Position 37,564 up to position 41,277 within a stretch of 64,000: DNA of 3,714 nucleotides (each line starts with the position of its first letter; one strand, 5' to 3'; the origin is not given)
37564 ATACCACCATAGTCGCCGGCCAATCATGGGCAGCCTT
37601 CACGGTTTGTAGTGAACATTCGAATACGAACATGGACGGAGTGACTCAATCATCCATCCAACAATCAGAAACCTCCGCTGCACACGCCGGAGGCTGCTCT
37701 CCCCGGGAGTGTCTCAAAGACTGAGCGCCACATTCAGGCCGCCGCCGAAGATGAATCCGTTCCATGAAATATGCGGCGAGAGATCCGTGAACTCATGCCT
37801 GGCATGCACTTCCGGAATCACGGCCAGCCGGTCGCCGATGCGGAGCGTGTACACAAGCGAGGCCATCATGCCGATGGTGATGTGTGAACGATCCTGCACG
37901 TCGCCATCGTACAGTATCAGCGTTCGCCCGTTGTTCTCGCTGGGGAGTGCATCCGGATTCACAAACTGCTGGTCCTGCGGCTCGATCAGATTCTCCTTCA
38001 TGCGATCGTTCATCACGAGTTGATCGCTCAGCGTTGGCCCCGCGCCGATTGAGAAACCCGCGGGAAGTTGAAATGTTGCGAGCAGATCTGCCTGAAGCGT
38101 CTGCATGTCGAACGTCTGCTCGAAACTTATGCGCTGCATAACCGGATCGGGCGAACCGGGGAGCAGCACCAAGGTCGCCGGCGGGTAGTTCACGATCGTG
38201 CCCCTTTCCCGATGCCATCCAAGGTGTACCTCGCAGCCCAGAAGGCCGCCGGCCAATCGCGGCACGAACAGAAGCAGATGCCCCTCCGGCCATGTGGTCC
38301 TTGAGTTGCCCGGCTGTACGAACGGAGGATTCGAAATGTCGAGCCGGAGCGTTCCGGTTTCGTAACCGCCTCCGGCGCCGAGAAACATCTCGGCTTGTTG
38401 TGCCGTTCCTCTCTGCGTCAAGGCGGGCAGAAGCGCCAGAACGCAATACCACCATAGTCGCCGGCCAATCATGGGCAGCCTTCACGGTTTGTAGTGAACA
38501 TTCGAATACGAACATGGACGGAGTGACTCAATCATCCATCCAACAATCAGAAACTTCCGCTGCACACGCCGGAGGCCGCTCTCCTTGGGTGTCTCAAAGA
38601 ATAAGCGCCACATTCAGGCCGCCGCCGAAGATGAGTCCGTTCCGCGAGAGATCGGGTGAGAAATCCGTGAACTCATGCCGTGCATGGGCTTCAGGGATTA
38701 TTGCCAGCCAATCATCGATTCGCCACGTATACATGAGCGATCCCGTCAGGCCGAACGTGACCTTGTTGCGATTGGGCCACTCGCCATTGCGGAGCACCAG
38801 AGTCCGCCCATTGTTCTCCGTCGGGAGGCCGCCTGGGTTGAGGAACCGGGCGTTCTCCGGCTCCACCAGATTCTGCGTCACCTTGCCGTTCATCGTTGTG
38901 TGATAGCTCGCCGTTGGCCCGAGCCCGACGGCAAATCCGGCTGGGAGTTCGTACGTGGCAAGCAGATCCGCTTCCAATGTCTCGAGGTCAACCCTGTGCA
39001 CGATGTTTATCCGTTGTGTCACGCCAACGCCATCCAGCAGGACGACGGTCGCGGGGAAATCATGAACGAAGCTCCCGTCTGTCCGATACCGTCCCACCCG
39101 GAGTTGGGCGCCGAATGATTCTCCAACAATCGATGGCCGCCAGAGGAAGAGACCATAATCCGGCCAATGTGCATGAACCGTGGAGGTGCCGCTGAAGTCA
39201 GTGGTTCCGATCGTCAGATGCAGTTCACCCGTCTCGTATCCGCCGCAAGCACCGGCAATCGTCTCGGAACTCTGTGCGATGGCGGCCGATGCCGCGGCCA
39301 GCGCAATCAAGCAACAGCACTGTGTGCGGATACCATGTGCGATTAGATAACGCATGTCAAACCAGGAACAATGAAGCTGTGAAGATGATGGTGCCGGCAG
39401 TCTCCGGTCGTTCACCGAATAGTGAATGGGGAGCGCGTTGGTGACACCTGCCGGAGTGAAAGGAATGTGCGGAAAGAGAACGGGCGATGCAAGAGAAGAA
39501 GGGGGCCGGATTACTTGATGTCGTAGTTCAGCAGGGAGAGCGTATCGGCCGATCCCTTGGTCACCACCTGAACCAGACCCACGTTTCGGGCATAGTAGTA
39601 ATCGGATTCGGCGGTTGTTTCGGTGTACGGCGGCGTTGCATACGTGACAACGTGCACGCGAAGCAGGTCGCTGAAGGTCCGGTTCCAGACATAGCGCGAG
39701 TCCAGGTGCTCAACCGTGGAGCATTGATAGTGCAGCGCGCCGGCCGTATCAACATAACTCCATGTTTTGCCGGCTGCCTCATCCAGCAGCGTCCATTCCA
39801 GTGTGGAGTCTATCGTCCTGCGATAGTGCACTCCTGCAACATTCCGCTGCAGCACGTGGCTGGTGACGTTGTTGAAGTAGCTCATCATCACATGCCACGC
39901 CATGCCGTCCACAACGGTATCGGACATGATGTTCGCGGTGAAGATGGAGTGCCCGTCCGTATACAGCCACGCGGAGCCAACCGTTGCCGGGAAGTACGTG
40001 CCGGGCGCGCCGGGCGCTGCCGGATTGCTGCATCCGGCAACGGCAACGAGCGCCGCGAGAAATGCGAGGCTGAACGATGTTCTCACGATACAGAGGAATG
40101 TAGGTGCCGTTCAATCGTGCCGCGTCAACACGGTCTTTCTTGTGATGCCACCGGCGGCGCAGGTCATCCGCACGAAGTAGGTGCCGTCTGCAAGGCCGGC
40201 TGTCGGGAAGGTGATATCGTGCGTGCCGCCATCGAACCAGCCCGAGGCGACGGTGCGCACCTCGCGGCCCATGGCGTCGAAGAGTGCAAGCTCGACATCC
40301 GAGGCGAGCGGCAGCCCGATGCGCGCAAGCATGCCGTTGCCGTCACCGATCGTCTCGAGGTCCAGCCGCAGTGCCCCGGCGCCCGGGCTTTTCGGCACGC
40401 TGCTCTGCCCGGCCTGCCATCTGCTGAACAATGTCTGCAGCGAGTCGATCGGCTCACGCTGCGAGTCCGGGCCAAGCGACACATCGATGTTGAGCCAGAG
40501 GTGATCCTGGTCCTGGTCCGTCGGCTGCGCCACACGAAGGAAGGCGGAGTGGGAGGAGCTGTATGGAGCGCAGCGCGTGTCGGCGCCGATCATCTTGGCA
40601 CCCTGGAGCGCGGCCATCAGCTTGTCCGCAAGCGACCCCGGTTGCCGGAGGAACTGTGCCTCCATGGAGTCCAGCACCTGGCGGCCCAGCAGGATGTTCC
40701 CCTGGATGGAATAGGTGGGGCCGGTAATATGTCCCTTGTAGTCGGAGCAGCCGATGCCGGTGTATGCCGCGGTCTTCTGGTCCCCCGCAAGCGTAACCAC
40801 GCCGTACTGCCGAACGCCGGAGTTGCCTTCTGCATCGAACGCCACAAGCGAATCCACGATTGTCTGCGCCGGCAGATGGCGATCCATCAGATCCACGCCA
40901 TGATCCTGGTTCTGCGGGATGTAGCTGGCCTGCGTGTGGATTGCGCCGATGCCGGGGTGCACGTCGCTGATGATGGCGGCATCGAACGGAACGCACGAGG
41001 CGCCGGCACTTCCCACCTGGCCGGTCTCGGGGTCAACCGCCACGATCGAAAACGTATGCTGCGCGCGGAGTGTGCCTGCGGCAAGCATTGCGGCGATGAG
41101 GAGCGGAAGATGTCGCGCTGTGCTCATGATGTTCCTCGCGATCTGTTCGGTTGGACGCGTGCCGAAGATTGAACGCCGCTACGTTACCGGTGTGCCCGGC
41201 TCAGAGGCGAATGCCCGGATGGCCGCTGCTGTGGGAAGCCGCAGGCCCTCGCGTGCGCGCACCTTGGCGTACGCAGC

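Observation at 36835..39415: Three tandem paralogous secreted proteins with a ~240-bp near-identical block at two of the 5' ends (recent duplication or gene conversion)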

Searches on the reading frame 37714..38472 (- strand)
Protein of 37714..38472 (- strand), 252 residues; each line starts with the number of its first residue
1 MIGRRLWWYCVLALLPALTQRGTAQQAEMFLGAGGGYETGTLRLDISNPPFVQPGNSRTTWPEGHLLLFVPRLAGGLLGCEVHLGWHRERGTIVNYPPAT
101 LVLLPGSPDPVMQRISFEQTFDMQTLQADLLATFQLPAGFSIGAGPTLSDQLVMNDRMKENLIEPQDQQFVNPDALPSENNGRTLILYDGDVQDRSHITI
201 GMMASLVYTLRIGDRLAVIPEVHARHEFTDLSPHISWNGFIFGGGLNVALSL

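Call 4: search_protein_families(library=pfam, proteins=[window:37714-38472:-], max_evalue=1)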
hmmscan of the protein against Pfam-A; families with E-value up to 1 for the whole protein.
window:37714-38472:- (252 aa): 0 families

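Call 5: search_protein_families(library=ncbifam, proteins=[window:37714-38472:-], max_evalue=1)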
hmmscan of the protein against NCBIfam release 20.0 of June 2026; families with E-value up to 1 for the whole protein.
window:37714-38472:- (252 aa): 0 families

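Call 15: search_protein_representatives(alignment_id=A2)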
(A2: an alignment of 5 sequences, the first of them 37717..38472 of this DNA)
Query: 5 sequences, 252 profile positions. Proteins with E-value up to 0.001 (for the whole library): 328; up to 1e-10: 115; up to 1e-30: 7. The best 150 are listed.
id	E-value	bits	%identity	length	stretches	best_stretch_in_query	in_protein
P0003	1.3e-103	362.1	-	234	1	19-252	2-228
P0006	1.7e-42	161.8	-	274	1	27-248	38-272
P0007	1.3e-40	155.7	-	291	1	21-247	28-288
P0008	4.1e-39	150.8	-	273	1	14-250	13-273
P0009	7.1e-37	143.4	-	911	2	82-248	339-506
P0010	1.7e-36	142.2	-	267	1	26-250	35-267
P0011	1.9e-32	129.0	-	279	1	26-250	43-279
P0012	7.3e-30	120.5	-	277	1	19-250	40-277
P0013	2.3e-29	118.8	-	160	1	97-250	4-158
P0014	2.9e-29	118.5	-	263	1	63-250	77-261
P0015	6.5e-29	117.4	-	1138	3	56-249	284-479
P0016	1.7e-28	116.0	-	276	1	10-248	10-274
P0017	4.6e-27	111.3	-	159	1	103-250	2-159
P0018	6.6e-27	110.8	-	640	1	18-251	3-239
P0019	3.4e-26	108.5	-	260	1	10-251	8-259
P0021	4.7e-25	104.7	-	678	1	12-248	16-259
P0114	2.1e-11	60.0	-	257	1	15-245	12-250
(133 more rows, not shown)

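Call 18: search_protein_families(library=pfam, proteins=[P0006, P0007, P0008, P0010, P0011, P0016, P0018, P0021, P0009], max_evalue=0.1)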
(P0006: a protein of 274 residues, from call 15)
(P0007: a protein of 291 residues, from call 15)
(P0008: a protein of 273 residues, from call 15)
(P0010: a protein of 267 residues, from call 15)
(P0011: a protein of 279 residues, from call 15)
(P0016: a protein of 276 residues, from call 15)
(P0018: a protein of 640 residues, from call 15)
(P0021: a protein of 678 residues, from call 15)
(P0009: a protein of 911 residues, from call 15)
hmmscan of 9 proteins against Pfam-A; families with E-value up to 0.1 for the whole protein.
P0006 (274 aa): 2 families
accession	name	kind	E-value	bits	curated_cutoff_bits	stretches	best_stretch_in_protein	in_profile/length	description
PF13568.12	OMP_b-brl_2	-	0.031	14.8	27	0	73-253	37-173/175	Outer membrane protein beta-barrel domain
PF17609.7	HCMV_UL124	-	0.086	13.5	27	0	8-37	66-95/126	Family of unknown function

P0007 (291 aa): 1 family
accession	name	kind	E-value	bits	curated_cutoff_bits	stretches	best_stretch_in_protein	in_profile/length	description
PF13568.12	OMP_b-brl_2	-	0.0011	19.5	27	1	54-270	8-173/175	Outer membrane protein beta-barrel domain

P0008 (273 aa): 1 family
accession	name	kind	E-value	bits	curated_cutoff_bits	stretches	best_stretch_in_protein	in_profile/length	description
PF13568.12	OMP_b-brl_2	-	0.00014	22.5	27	1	73-253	33-174/175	Outer membrane protein beta-barrel domain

P0010 (267 aa): 1 family
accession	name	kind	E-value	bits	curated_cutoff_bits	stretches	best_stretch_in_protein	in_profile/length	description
PF13568.12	OMP_b-brl_2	-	1.7e-06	28.7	27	1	72-247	38-174/175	Outer membrane protein beta-barrel domain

P0011 (279 aa): 1 family
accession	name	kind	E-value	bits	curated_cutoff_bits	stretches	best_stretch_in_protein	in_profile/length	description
PF13568.12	OMP_b-brl_2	-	0.00045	20.8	27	1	48-257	11-172/175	Outer membrane protein beta-barrel domain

P0016 (276 aa): 0 families

P0018 (640 aa): 1 family
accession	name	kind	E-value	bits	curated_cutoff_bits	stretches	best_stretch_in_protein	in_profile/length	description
PF00691.25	OmpA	-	0.08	13.7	27.2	0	347-396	23-77/98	OmpA family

P0021 (678 aa): 1 family
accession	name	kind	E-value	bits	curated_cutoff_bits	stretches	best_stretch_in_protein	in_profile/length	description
PF00691.25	OmpA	-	0.0076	17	27.2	1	395-442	41-91/98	OmpA family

P0009 (911 aa): 0 families

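Call 23: find_related_loci(query=A4, collection=genome_contigs, flank=6000)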
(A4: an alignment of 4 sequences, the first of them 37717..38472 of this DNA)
Query A4 (252 aa) in genome_contigs; peptide patterns used: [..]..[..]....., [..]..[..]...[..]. (x = any residue, [..] = any of these).
42 stretches matched a pattern; 1 encode a relative of the query (tblastn E <= 1e-3); 1 distinct loci.
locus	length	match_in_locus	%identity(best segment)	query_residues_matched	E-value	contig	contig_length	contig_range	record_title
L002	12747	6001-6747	73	1-249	6e-121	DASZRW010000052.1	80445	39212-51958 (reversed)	MAG TPA_asm: Candidatus Kapaibacterium sp. isolate SMAG_U6034 k141_809437, whole genome shotgun sequence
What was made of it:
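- Tried and rejected: The GTDB representative-genome scan found only the same relative (call 23).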

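Call 25: find_related_loci(query=A4, collection=metagenome_contigs, flank=6000)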
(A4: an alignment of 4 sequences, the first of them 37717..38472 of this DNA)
Query A4 (252 aa) in metagenome_contigs; peptide patterns used: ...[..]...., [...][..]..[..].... (x = any residue, [..] = any of these).
194 stretches matched a pattern, but none encodes a relative of the query by tblastn (E <= 1e-3).

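Call 29: predict_structure(alignment_id=A3)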
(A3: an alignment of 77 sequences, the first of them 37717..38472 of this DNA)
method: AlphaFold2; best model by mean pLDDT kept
length: 252 residues; sequences in the alignment: 77
mean_pLDDT: 88.1   pTM: 0.76
mean pLDDT of the five models: 88.1, 88.0, 87.4, 86.7, 85.7
residues with pLDDT >= 90: 162; 70-90: 58; 50-70: 32; < 50: 0
segments of 3 or more residues with pLDDT < 50: none
pLDDT, mean of each block of 10 residues (from residue 1): 77 74 72 90 69 64 73 79 89 91 95 95 94 95 97 95 96 97 97 93 97 96 95 86 94 92
secondary structure, 60 per line:
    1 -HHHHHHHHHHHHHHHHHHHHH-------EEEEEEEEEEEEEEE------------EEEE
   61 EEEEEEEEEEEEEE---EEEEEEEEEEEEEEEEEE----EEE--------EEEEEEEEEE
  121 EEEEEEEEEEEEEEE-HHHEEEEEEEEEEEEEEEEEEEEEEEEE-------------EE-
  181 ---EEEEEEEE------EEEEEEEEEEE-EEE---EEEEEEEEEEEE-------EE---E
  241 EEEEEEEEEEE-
elements in order: H2-22 E30-44 E57-74 E78-95 E100-102 E111-135 E140-164 E184-191 E198-208 E210-212 E216-227 E240-251
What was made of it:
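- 37714..38472 (-): Gene B, 252 aa: the middle paralog. Its body is orthologous to the relative's single gene, its 5' end is A-like and its 3' tail is C-like. AlphaFold model pLDDT 88.1, pTM 0.76, with a signal helix at residues 2-22 followed by an all-beta fold (call 29).
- On Outer-membrane beta-barrel superfamily (Pfam OMP_b-brl_2 PF13568 / OMP_b-brl PF13505): AlphaFold pLDDT 88.1 and pTM 0.76, with 9-10 long strands after the signal helix (call 29).
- AlphaFold pLDDT 88.1 and pTM 0.76 (call 29).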

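Call 33: fold_search(model_id=the predicted structure, library=pdb)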
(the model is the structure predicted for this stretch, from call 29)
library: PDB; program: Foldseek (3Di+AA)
matches with E <= 10: 835; with E <= 0.001: 37
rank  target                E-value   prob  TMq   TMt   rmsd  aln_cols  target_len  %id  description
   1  3kvn_X                1.8e-05  1.00  0.29  0.15  16.7       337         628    9  Crystal structure of the full-length autotransporter EstA from Pseudomonas aeruginosa (released 2010-01-26)
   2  9nh2_A                2.3e-05  1.00  0.46  0.51   8.5       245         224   11  In situ cryo-EM structure of porin III of the Legionella Dot/Icm T4SS machine (released 2025-09-17)
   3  9a34_MODEL_1_A        2.9e-05  1.00  0.31  0.27  14.4       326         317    9  Model of E. coli OmpT by in-cell photo-crosslinking MS and deep learning (released 2023-02-24)
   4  9a2m_MODEL_1_A        3.4e-05  1.00  0.42  0.32   9.3       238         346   12  Model of E. coli OmpA by in-cell photo-crosslinking MS and deep learning (released 2023-02-24)
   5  7xw0_A                3.4e-05  1.00  0.40  0.39   9.9       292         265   10  Crystal structure of pOmpT (released 2023-05-31)
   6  3kvn_A                3.4e-05  1.00  0.30  0.15  16.5       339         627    8  Crystal structure of the full-length autotransporter EstA from Pseudomonas aeruginosa (released 2010-01-26)
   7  9fzd_A                5.9e-05  1.00  0.42  0.55   6.3       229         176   12  Structure of OmpA-long in complex with nanobody Nb39 (released 2024-07-17)
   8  4dcb_A                7.2e-05  1.00  0.34  0.32  10.1       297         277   10  Y. pestis Plasminogen Activator Pla in Complex with Human Plasminogen Activation Loop Peptide ALP11 (released 2012-06-06)
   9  1bxw                  8.4e-05  1.00  0.37  0.50   8.1       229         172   10  OUTER MEMBRANE PROTEIN A (OMPA) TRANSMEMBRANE DOMAIN (released 1998-10-14)
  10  1i78_A                9.3e-05  1.00  0.31  0.28  12.7       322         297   10  CRYSTAL STRUCTURE OF OUTER MEMBRANE PROTEASE OMPT FROM ESCHERICHIA COLI (released 2001-10-03)
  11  9fzc_A                1.1e-04  1.00  0.37  0.51   9.4       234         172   12  Structure of OmpA-short in complex with nanobody Nb01 (released 2024-07-17)
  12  1uyn                  1.1e-04  1.00  0.28  0.26  21.6       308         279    9  Translocator domain of autotransporter NalP from Neisseria meningitidis (released 2004-03-18)
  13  9oqa                  1.1e-04  0.98  0.24  0.14  20.5       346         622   12  Cryo-EM structure of AaaA, a Pseudomonas Aeruginosa autotransporter (released 2025-08-13)
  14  1uyo                  1.1e-04  0.98  0.22  0.20  23.2       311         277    9  Translocator domain of autotransporter NalP from Neisseria meningitidis (released 2004-03-19)
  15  2x56                  1.2e-04  1.00  0.33  0.31   9.4       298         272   10  Yersinia Pestis Plasminogen Activator Pla (Native) (released 2010-07-28)
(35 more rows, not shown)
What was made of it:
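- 37714..38472 (-): Foldseek hits are all outer-membrane barrels (call 33).
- On Outer-membrane beta-barrel superfamily (Pfam OMP_b-brl_2 PF13568 / OMP_b-brl PF13505): The top 40 or so Foldseek PDB hits are all outer-membrane barrels (call 33).
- Closest known: Solved small outer-membrane barrels: OmpA transmembrane domain. Same: These are the best structural matches of the AlphaFold model, with Foldseek probability 1.0 and E of 1e-5 to 1e-4 (call 33).
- Foldseek top hits are OmpA, OmpX, OmpT/Pla, OpcA and Legionella porin III, probability 1.0 (call 33).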

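Call 34: find_homologous_proteins(query=A3, max_evalue=0.00001)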
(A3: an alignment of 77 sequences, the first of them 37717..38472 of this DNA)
Query A3 (77 sequences) (252 aa, profile of the alignment): 6 proteins with E <= 0.00001 among 8000 candidates.
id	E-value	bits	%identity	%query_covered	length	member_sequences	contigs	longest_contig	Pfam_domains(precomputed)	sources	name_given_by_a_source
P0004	5.3e-52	195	73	100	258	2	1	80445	-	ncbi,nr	ncbi:MAG TPA: hypothetical protein VHI13_07085 [Candidatus Kapabacteria bacterium]|nr:hypothetical p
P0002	6.4e-50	188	100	89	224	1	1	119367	-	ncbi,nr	ncbi:MAG: hypothetical protein JST22_19875 [Bacteroidetes bacterium]|nr:hypothetical protein [Bacter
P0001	1.3e-47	180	50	89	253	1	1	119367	-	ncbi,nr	ncbi:MAG: hypothetical protein JST22_19880 [Bacteroidetes bacterium]|nr:hypothetical protein [Bacter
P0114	2.1e-42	163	20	52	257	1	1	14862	-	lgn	-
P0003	2.9e-36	143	56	93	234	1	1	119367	-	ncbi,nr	ncbi:MAG: hypothetical protein JST22_19870 [Bacteroidetes bacterium]|nr:hypothetical protein [Bacter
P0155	1.3e-13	69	18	89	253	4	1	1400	-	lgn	-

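Call 35: list_cluster_members(proteins=[P0006, P0007, P0008, P0010, P0011, P0016, P0018, P0021, P0009, P0015])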
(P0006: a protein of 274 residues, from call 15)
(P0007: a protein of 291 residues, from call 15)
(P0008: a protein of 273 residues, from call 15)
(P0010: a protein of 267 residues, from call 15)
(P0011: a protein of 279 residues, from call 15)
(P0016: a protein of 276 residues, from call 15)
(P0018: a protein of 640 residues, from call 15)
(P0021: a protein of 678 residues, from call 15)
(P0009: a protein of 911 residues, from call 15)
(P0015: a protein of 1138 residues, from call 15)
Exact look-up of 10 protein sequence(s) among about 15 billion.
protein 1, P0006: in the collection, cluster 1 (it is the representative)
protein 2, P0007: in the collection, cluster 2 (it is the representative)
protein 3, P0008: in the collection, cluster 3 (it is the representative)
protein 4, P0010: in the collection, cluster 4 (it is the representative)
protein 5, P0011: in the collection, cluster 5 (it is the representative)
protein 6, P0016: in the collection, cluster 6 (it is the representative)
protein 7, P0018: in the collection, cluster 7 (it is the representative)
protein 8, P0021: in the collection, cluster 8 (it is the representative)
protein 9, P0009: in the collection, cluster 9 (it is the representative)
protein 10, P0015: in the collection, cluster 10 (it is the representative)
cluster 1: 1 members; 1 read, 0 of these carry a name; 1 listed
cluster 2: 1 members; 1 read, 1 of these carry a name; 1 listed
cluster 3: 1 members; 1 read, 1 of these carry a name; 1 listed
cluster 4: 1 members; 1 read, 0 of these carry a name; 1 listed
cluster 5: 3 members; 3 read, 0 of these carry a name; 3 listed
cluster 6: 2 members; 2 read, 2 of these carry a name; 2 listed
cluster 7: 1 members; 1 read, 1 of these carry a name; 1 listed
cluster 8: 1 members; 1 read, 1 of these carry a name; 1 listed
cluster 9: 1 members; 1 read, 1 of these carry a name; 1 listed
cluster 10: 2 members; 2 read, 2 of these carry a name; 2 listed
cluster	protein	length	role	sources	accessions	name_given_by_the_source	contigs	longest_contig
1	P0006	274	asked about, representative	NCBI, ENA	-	-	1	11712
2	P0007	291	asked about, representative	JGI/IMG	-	hypothetical protein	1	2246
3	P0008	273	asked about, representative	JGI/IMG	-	hypothetical protein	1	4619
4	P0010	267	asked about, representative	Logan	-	-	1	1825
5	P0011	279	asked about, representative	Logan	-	-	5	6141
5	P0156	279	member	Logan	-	-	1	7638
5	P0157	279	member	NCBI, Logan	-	-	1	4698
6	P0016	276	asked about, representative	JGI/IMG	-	hypothetical protein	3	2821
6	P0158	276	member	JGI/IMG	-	hypothetical protein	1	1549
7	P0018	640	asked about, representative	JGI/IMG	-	hypothetical protein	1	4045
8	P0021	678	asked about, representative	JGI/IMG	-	hypothetical protein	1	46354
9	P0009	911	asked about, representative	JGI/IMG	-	hypothetical protein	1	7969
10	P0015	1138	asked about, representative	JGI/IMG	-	hypothetical protein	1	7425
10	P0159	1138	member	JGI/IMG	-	hypothetical protein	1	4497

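Call 37: find_encoding_contigs(protein=P0114, flank=6000, max_places=3)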
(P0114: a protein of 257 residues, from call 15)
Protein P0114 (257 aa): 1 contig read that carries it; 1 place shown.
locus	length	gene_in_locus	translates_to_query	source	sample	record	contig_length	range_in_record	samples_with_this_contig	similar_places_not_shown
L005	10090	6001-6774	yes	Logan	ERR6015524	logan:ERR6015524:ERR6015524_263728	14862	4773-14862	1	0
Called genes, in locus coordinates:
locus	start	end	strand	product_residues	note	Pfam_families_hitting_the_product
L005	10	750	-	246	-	PF02591:Zn_ribbon_9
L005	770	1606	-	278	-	PF01784:DUF34_NIF3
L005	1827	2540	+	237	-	-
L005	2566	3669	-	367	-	PF00072:Response_reg, PF02518:HATPase_c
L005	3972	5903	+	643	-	PF13188:PAS_8 (faint), PF00989:PAS (faint), PF13426:PAS_9 (weak), PF00512:HisKA, PF02518:HATPase_c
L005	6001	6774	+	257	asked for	-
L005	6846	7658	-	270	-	-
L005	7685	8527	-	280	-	PF17848:Zn_ribbon_ACC, PF01039:Carboxyl_trans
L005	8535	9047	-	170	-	-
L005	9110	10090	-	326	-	?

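Call 43: search_solved_structures(query=A3, max_evalue=10)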
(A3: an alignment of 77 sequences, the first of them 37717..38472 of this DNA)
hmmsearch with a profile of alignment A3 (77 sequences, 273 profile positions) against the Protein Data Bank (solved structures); distinct sequences matched with E-value up to 10: 0.
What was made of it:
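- Closest known: Solved small outer-membrane barrels: OmpA transmembrane domain. Different: A profile search of PDB sequences finds nothing (call 43).
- Tried and rejected: A profile search against PDB sequences found nothing (call 43).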

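Call 44: search_protein_families(library=pfam, alignment_id=A3, max_evalue=0.01)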
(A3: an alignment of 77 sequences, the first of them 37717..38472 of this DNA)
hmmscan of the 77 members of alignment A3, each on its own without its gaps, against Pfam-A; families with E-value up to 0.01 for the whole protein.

A. member 1, window:37717-38472:- (252 aa): 0 families

B. families by the number of members that match (of 77 scanned): 2 families
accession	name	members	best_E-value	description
PF13568.12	OMP_b-brl_2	24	7.4e-07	Outer membrane protein beta-barrel domain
PF13505.12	OMP_b-brl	14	8.1e-05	Outer membrane protein beta-barrel domain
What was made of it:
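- On Outer-membrane beta-barrel superfamily (Pfam OMP_b-brl_2 PF13568 / OMP_b-brl PF13505): Among relatives, P0010 scores 28.7 against 27 (call 18), and 24 of 77 match at E <= 0.01 (call 44).
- Closest known: Pfam PF13568. Same: 24 of 77 wider-family members match PF13568 and 14 of 77 match PF13505 at E <= 0.01 (call 44).
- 24 of 77 wider-family members hit PF13568 at E <= 0.01 (call 44), and one exceeds the gathering score (call 18).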

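Call 49: find_encoding_contigs(protein=window:37717-38472:-, flank=5000, max_places=6)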
Protein window:37717-38472:- (252 aa): no gene with exactly this product is on record in the collection.

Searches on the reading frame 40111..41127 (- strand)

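Call 58: search_protein_families(library=pfam, proteins=[window:40111-41127:-], max_evalue=0.01)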
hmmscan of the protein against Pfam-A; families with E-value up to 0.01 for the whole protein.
window:40111-41127:- (338 aa): 2 families
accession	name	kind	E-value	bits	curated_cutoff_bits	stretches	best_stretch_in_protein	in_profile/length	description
PF06267.17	DUF1028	-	9.5e-42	143.4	26.2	1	25-217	1-184/193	Family of unknown function (DUF1028)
PF13860.13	FlgD_ig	-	0.0039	17.6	27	1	275-324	22-76/79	FlgD Ig-like domain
